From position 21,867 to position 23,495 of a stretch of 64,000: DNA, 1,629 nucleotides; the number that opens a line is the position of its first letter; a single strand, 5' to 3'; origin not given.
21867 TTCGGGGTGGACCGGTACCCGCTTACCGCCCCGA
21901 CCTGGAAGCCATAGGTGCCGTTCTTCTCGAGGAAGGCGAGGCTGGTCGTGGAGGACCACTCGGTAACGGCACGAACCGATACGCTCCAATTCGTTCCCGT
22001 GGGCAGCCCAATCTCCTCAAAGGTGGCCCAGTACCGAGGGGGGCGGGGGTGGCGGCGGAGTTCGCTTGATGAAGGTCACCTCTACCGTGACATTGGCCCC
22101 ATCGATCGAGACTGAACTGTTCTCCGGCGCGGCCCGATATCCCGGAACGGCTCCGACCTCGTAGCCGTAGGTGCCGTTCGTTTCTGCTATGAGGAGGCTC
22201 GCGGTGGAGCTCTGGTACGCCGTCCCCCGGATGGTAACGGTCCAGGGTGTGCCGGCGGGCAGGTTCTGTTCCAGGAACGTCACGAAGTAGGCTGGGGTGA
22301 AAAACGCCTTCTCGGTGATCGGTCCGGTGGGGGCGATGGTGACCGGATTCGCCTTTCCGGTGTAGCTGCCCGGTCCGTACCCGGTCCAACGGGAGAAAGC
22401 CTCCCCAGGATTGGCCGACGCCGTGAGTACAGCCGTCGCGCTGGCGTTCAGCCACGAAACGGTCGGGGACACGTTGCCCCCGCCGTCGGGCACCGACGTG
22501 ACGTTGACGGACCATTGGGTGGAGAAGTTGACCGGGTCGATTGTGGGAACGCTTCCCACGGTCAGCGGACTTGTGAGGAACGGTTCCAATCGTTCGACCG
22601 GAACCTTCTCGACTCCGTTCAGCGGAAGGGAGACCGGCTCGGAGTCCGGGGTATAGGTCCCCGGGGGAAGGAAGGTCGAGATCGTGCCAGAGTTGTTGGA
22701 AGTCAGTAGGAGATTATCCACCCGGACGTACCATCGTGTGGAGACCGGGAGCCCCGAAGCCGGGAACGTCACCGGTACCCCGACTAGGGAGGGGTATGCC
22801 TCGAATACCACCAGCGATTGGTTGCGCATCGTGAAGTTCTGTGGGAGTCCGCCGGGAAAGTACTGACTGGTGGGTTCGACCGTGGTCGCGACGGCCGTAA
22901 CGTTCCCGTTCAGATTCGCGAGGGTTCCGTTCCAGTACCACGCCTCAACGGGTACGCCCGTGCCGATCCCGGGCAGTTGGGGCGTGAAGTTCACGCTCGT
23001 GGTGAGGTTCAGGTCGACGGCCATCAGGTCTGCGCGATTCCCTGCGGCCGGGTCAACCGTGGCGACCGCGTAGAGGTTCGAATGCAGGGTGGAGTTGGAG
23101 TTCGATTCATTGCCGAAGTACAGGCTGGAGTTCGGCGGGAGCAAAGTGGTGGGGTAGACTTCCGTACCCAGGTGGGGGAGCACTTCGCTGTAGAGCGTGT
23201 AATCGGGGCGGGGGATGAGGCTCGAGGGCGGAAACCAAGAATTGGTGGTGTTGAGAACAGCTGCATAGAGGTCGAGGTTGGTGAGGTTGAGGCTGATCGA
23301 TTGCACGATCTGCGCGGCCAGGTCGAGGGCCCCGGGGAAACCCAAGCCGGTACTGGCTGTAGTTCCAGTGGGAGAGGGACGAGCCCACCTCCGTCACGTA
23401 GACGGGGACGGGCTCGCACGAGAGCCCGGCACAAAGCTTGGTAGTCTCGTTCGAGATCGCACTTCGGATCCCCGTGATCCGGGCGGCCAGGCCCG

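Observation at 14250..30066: Duplicated GT2 synthase plus stalked GH79-like hydrolase cassette: candidate archaeal synthase-dependent exopolysaccharide system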

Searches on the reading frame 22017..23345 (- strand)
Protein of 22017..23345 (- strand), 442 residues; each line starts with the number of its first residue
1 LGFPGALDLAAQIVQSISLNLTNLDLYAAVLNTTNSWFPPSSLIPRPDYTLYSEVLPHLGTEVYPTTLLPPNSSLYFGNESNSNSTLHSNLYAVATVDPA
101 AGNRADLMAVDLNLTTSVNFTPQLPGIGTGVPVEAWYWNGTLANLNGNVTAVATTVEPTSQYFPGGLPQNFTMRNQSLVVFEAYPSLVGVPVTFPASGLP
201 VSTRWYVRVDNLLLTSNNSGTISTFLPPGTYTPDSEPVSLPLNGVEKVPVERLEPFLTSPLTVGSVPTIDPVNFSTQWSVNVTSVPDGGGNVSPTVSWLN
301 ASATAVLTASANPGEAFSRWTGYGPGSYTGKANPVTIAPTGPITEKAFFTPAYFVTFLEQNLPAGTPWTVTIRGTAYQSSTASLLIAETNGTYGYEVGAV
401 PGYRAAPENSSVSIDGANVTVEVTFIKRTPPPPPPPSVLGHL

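Call 4: search_protein_families(library=pfam, proteins=[window:22017-23345:-], max_evalue=0.01)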
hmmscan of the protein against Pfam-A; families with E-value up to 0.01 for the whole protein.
window:22017-23345:- (442 aa): 1 family
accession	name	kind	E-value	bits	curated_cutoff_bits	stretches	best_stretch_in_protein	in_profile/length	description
PF18998.6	Flg_new_2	-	0.0024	18.3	23.6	1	281-350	2-70/73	Divergent InlB B-repeat domain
